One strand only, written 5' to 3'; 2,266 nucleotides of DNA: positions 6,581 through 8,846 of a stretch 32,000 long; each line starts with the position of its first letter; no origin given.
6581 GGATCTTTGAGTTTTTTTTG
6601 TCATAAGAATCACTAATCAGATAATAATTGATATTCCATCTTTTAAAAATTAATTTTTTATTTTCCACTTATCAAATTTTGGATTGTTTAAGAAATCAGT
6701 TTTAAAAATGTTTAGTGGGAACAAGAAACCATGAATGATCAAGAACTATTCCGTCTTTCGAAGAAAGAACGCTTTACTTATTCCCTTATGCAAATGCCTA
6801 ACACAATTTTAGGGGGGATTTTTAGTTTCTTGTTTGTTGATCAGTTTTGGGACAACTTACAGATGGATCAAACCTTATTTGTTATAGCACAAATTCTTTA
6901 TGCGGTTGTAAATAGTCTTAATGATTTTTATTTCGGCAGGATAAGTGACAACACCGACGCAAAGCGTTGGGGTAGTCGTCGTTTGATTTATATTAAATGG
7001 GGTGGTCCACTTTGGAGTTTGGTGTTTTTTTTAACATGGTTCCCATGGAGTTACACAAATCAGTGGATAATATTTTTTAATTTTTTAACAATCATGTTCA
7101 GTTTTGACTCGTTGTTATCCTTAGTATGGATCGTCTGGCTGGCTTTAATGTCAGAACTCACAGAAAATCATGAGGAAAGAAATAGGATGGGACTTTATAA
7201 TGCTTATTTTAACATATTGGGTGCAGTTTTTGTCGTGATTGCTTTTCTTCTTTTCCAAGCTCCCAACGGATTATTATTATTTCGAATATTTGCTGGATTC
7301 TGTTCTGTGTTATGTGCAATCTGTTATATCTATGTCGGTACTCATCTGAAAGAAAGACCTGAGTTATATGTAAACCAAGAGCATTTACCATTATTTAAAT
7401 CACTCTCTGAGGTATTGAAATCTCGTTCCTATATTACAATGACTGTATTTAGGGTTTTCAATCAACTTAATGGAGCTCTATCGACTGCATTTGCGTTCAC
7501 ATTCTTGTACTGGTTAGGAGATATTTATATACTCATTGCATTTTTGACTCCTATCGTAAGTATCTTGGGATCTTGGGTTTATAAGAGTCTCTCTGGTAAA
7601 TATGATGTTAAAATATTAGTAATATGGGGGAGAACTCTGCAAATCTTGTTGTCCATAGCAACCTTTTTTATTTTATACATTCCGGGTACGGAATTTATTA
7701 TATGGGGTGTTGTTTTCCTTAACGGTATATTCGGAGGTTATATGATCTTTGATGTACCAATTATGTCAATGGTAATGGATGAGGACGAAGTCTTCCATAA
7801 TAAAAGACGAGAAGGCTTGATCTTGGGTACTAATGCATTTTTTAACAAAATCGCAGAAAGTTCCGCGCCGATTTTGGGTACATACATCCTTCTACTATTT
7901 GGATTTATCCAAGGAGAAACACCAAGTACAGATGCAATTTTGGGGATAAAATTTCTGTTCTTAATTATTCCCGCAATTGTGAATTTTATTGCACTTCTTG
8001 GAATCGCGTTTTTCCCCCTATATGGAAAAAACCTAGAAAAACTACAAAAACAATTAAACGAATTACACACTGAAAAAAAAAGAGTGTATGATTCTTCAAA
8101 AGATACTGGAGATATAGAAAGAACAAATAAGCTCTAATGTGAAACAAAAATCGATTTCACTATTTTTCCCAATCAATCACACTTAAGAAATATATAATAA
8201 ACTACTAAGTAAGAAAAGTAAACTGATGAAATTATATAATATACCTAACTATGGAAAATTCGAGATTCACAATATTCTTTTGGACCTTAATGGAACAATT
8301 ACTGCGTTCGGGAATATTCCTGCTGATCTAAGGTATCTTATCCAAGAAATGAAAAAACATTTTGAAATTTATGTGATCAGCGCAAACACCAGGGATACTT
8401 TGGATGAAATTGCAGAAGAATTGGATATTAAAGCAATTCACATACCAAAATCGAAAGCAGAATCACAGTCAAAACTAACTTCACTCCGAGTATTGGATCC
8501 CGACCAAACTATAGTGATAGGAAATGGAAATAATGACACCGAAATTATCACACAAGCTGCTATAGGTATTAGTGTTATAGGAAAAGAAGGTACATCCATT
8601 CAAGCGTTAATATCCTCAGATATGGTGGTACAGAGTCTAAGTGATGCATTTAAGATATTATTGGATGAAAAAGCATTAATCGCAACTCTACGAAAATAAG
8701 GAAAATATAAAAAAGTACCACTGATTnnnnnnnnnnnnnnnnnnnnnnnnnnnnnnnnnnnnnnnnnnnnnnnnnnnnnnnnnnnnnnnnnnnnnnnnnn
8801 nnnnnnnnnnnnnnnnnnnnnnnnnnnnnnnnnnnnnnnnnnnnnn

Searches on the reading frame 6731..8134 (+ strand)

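Call 31: search_protein_families(library=pfam, proteins=[window:6731-8134:+], max_evalue=0.001)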
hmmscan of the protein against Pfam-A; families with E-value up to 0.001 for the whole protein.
window:6731-8134:+ (468 aa): 2 families
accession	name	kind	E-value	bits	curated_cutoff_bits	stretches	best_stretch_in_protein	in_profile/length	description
PF13347.12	MFS_2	-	2.6e-34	119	27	1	39-430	24-425/427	MFS/sugar transport protein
PF07690.21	MFS_1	-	1e-10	41.5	33.4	1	20-350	4-321/347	Major Facilitator Superfamily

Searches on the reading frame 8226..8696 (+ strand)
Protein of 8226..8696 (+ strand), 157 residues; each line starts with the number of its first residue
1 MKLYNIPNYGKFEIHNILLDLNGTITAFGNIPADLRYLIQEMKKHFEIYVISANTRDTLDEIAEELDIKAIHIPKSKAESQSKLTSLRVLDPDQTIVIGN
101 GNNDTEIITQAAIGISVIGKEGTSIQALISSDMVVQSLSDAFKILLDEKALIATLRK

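Call 31: search_protein_families(library=pfam, proteins=[window:8226-8696:+], max_evalue=0.001)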
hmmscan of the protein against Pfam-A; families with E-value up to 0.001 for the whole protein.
window:8226-8696:+ (157 aa): 3 families
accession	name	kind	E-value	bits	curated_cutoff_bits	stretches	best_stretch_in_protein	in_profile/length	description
PF08282.18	Hydrolase_3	-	7e-06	26.4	20.9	1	71-117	182-228/255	haloacid dehalogenase-like hydrolase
PF12681.13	Glyoxalase_2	-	0.00021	21.6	30.1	1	38-97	55-111/118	Glyoxalase-like domain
PF03031.24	NIF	-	0.00094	19.3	21.8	0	35-98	43-114/160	NLI interacting factor-like phosphatase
